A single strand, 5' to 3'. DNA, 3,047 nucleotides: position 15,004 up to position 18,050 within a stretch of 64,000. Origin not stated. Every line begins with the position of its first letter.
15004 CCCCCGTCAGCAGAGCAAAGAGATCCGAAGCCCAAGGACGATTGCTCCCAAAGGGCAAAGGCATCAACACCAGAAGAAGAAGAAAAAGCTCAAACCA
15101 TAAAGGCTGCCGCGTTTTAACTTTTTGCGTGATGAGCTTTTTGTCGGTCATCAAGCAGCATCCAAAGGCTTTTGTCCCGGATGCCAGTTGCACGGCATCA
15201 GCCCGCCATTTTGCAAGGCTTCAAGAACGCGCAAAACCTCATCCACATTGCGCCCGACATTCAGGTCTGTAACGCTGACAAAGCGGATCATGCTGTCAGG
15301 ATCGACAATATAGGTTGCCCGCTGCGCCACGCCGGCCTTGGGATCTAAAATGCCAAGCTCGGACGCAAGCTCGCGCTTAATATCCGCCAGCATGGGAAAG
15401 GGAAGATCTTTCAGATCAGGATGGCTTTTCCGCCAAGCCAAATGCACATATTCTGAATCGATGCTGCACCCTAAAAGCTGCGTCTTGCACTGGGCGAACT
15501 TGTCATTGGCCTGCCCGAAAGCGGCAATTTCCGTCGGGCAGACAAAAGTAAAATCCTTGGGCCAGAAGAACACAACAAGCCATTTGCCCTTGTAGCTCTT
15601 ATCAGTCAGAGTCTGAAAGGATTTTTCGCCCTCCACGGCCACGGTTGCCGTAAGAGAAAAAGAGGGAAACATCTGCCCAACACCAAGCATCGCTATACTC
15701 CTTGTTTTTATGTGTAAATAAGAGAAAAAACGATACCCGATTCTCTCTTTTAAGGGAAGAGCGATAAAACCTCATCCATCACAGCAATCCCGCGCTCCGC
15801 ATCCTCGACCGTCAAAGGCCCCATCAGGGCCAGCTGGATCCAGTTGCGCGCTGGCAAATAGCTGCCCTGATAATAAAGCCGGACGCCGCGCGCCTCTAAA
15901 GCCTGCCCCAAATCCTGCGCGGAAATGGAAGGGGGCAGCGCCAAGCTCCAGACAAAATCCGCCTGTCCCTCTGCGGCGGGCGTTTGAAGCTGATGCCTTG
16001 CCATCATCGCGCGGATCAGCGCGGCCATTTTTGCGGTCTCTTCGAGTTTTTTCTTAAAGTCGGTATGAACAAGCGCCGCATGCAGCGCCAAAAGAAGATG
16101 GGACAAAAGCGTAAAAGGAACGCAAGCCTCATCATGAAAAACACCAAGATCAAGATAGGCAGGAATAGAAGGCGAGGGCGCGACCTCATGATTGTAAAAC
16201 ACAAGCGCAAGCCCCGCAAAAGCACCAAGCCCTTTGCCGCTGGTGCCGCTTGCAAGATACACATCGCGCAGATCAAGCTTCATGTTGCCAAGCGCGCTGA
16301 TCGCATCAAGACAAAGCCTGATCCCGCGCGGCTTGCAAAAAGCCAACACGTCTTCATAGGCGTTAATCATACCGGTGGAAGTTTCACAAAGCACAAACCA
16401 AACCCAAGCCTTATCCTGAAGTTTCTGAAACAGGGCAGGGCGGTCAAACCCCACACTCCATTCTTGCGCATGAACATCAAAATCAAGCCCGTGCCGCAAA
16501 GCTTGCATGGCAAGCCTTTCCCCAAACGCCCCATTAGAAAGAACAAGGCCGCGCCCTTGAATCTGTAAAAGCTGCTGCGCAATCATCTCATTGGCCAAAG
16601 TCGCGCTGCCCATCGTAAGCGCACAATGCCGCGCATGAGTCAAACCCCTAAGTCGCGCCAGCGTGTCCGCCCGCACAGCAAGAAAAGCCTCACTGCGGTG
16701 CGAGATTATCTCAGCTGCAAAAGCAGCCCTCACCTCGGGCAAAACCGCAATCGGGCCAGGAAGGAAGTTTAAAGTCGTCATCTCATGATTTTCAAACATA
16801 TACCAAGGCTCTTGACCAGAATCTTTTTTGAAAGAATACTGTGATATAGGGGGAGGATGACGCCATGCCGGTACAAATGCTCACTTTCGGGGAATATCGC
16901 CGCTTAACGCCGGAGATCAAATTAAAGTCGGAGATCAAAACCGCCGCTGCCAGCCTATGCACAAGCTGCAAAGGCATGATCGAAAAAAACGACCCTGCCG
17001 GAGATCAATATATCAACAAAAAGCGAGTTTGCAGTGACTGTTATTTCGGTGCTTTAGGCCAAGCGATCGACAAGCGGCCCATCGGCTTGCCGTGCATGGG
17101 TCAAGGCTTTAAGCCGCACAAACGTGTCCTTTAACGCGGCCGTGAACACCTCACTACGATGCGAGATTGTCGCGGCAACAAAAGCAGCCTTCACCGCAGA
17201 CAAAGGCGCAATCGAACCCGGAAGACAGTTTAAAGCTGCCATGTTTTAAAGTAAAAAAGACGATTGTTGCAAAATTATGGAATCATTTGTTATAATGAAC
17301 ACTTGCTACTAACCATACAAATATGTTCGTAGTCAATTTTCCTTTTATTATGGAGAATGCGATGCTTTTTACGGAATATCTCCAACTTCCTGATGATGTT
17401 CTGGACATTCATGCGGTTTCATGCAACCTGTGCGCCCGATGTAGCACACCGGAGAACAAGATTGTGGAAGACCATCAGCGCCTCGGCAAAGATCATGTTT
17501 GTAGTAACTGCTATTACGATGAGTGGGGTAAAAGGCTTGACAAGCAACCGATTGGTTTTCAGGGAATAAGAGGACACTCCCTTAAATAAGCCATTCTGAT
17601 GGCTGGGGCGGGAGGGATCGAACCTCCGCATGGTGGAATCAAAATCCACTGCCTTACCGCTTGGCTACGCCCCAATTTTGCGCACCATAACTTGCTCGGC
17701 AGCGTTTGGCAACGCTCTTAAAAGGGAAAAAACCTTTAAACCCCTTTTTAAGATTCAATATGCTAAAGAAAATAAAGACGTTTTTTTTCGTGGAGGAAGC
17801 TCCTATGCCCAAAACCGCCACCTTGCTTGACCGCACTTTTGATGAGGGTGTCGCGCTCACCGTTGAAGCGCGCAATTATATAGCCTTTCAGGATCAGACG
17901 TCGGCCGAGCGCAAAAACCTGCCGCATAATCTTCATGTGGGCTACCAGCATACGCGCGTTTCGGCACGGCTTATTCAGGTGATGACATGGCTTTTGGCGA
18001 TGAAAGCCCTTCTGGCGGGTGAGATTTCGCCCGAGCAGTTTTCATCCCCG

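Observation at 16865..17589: Diverged tandem duplication yielding two small CxxC...CxxCY proteins, each divergent from a class V aminotransferase copy or remnant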

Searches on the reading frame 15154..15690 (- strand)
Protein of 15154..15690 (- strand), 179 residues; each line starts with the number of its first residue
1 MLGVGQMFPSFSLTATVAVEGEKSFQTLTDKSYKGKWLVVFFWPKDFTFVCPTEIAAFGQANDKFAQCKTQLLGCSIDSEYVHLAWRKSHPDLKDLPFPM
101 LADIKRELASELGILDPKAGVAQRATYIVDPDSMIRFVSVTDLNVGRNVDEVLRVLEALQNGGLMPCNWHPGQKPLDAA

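Call 7: search_protein_families(library=pfam, proteins=[window:15154-15690:-], max_evalue=1)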
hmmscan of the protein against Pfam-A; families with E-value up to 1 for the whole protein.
window:15154-15690:- (179 aa): 3 families
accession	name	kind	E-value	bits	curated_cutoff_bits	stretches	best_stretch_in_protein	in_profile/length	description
PF00578.27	AhpC-TSA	-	3.9e-35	120.9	26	1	4-137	1-123/124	AhpC/TSA family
PF08534.16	Redoxin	-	2.7e-13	50.4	26.6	1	4-152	2-144/148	Redoxin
PF02630.20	SCO1-SenC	-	0.0059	17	22.8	1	26-78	12-66/134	SCO1/SenC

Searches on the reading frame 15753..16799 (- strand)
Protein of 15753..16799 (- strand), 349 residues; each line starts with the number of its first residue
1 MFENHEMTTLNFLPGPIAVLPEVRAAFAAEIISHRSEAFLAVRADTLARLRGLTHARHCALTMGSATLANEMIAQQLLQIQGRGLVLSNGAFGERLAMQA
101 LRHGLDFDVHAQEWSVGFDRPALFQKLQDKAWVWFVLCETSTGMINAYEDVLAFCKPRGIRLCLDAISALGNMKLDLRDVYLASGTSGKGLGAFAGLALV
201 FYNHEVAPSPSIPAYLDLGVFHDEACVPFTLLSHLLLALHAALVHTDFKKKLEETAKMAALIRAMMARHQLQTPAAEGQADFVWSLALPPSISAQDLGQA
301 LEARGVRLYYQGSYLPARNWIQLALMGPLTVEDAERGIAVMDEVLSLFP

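Call 7: search_protein_families(library=pfam, proteins=[window:15753-16799:-], max_evalue=1)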
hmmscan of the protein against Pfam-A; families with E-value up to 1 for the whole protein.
window:15753-16799:- (349 aa): 1 family
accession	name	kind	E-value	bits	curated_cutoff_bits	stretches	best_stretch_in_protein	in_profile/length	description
PF00266.25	Aminotran_5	-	2.7e-05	23.8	21.5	1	62-182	67-192/371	Aminotransferase class-V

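Call 8: search_protein_families(library=ncbifam, proteins=[window:15753-16799:-], max_evalue=1)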
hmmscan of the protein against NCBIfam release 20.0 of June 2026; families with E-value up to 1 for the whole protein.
window:15753-16799:- (349 aa): 10 families
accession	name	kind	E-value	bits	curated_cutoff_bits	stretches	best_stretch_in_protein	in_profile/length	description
TIGR03301.1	PhnW-AepZ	equivalog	1.6e-30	106.7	360.8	1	12-344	3-354/355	2-aminoethylphosphonate aminotransferase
NF010006.0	PRK13479.1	equivalog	7.1e-19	68.2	296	1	10-243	7-254/369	2-aminoethylphosphonate--pyruvate transaminase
TIGR02326.1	transamin_PhnW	equivalog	3.2e-17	62.7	400.8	1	10-203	5-205/363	2-aminoethylphosphonate--pyruvate transaminase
NF046070.1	PyrdoxPyrvTramin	equivalog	2.4e-10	39.8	600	1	9-201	6-204/369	pyridoxamine--pyruvate transaminase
NF045640.1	AspGlyoxATaseBhcA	equivalog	4e-10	39.2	650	1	12-204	8-211/395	L-aspartate--glyoxylate aminotransferase BhcA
NF003764.0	PRK05355.1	equivalog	1e-06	28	253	1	32-224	39-229/357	3-phosphoserine/phosphohydroxythreonine transaminase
TIGR01364.1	serC_1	equivalog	0.00071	18.6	443.6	1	32-206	36-210/358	phosphoserine transaminase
TIGR03403.1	nifS_epsilon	equivalog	0.0008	18.3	587.7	1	130-181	141-192/382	NifS family cysteine desulfurase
TIGR03402.1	FeS_nifS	equivalog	0.03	13.1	530.75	1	131-181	138-188/379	cysteine desulfurase NifS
NF006774.0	PRK09290.2-4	equivalog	0.045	12.5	897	1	8-99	273-372/427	allantoate amidohydrolase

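Call 14: find_related_loci(query=window:15753-16799:-, collection=genome_contigs, flank=4000)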
Query window:15753-16799:- (349 aa) in genome_contigs; peptide patterns used: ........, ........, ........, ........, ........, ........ (x = any residue, [..] = any of these).
227 stretches matched a pattern; 6 encode a relative of the query (tblastn E <= 1e-3); 6 distinct loci.
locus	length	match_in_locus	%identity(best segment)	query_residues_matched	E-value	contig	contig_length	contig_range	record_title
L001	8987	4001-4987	41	9-339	9e-80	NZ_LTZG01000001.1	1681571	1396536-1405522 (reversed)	Planococcus maritimus strain MKU009 contig_1, whole genome shotgun sequence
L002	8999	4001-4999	37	11-345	6e-75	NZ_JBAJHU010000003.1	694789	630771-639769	Mangrovibacillus sp. Mu-81 Seq3, whole genome shotgun sequence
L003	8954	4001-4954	44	11-327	2e-71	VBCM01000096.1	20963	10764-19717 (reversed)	MAG: Betaproteobacteria bacterium isolate BP_17 14_0903_12_30cm_scaffold_1508, whole genome shotgun sequence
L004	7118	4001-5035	36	4-348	2e-71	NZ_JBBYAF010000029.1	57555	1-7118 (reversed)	Rossellomorea oryzaecorticis strain ZC255 scaffold_29_length=57556, whole genome shotgun sequence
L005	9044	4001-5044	41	2-347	5e-68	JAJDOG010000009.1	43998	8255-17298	MAG: Betaproteobacteria bacterium isolate MASabin.6 k141_1627959, whole genome shotgun sequence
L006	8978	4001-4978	35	1-327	2e-65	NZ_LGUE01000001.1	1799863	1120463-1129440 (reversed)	Rossellomorea marisflavi strain JCM 11544 scaffold1, whole genome shotgun sequence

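Call 32: find_homologous_proteins(query=window:15753-16799:-, max_evalue=1e-20)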
Query window:15753-16799:- (349 aa): 482 proteins with E <= 1e-20 among 8000 candidates; the best 120 are listed.
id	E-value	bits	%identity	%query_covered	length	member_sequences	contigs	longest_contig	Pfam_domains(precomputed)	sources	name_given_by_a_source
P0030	3.2e-229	778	100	100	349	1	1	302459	-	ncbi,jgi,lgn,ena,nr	ncbi:MAG: aminotransferase class V-fold PLP-dependent enzyme [Alphaproteobacteria bacterium]|nr:amin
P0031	5.2e-110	386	52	97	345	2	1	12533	PF00266.26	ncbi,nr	ncbi:MAG: aminotransferase class V-fold PLP-dependent enzyme [Kiritimatiellaeota bacterium]|nr:amino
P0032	1.2e-96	342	46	99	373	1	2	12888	PF00266.26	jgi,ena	-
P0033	8.2e-94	333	45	98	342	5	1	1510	PF00155.28,PF00266.26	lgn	-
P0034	2.4e-93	331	46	97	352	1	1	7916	PF00266.26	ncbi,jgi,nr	ncbi:MAG: aminotransferase class V-fold PLP-dependent enzyme [Deltaproteobacteria bacterium]|jgi:asp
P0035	3.5e-92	327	45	97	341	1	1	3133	PF00266.26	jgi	jgi:aspartate aminotransferase-like enzyme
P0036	5.5e-91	323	44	98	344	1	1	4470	PF00266.26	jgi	jgi:aspartate aminotransferase-like enzyme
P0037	1.0e-85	306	44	97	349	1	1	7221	PF00266.26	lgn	-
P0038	2.2e-84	302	44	96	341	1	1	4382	PF00266.26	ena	-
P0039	2.9e-81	291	46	95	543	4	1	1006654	PF13444.13,PF21926.3,PF00266.26,PF00583.32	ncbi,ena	-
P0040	4.4e-81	291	46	95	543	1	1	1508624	PF13444.13,PF21926.3,PF00266.26,PF00583.32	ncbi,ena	-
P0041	1.8e-80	289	45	99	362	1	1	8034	PF00266.26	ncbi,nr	ncbi:MAG: alanine--glyoxylate aminotransferase family protein [Ardenticatenales bacterium]|nr:alanin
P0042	4.1e-79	284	46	95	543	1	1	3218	PF13444.13,PF21926.3,PF00266.26,PF00583.32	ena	-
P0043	1.7e-78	282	45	93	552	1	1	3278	-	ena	-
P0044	4.1e-78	281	46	94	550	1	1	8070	PF13444.13,PF21926.3,PF00266.26,PF00583.32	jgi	jgi:aspartate aminotransferase-like enzyme/GNAT superfamily N-acetyltransferase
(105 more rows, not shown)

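Call 65: find_encoding_contigs(protein=P0031, flank=4000, max_places=2)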
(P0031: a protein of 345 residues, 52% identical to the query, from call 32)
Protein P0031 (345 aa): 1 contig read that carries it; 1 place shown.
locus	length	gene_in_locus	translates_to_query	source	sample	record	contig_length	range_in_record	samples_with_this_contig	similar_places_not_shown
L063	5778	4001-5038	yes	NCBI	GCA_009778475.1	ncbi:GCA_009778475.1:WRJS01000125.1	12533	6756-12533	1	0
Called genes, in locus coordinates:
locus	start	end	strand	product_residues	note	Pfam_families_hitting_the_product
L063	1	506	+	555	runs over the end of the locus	PF04326:SLFN_AlbA_2, PF13749:HATPase_c_4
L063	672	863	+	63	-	PF01227:GTP_cyclohydroI (weak)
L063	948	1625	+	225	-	PF20260:PUA_4, PF04452:Methyltrans_RNA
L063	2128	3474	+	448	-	PF05496:RuvB_N, PF00158:Sigma54_activat (faint), PF01078:Mg_chelatase (faint), PF00004:AAA, PF07728:AAA_5 (weak), PF13173:AAA_14 (faint), PF16193:AAA_assoc_2, PF12002:MgsA_C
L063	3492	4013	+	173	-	PF13527:Acetyltransf_9 (faint), PF13673:Acetyltransf_10 (weak), PF00583:Acetyltransf_1, PF13444:Acetyltransf_5 (weak), PF21926:FeeM, PF13508:Acetyltransf_7 (weak)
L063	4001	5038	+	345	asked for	PF00266:Aminotran_5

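Call 66: find_encoding_contigs(protein=P0032, flank=4000, max_places=2)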
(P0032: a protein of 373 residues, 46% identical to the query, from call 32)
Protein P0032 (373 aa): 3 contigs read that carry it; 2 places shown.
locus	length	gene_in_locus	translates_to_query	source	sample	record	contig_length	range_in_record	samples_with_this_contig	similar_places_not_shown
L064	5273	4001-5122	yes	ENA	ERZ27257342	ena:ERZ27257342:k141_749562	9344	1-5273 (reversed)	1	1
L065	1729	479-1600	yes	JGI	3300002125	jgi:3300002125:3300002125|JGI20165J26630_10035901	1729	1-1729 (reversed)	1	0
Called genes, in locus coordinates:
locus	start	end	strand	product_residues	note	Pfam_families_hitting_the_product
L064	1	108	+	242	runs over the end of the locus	PF00814:TsaD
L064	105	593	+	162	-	PF13302:Acetyltransf_3 (faint), PF00583:Acetyltransf_1, PF13673:Acetyltransf_10, PF13508:Acetyltransf_7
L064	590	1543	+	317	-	PF03167:UDG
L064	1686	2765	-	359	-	PF03444:WHD_HrcA (weak), PF01628:HrcA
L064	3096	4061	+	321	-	PF02660:G3P_acyltransf, PF00583:Acetyltransf_1, PF13527:Acetyltransf_9 (weak), PF13673:Acetyltransf_10, PF13444:Acetyltransf_5, PF21926:FeeM, PF13508:Acetyltransf_7 (weak)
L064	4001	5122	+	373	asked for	PF00266:Aminotran_5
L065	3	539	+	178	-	?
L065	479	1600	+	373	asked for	PF00266:Aminotran_5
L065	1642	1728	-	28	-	?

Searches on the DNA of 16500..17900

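Call 68: search_rna_families(source=window, start=16500, end=17900, threshold=evalue, max_evalue=1)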
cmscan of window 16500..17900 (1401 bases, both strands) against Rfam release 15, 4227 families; matches with E-value up to 1: 2.
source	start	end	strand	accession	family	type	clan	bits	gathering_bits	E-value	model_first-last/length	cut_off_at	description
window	17603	17674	-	RF00005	tRNA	Gene; tRNA;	CL00001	63.5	29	4.1e-13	1-71/71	no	tRNA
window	17733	17756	+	RF01354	CRISPR-DR45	Gene; CRISPR;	-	22.3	37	0.6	1-24/24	no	CRISPR RNA direct repeat element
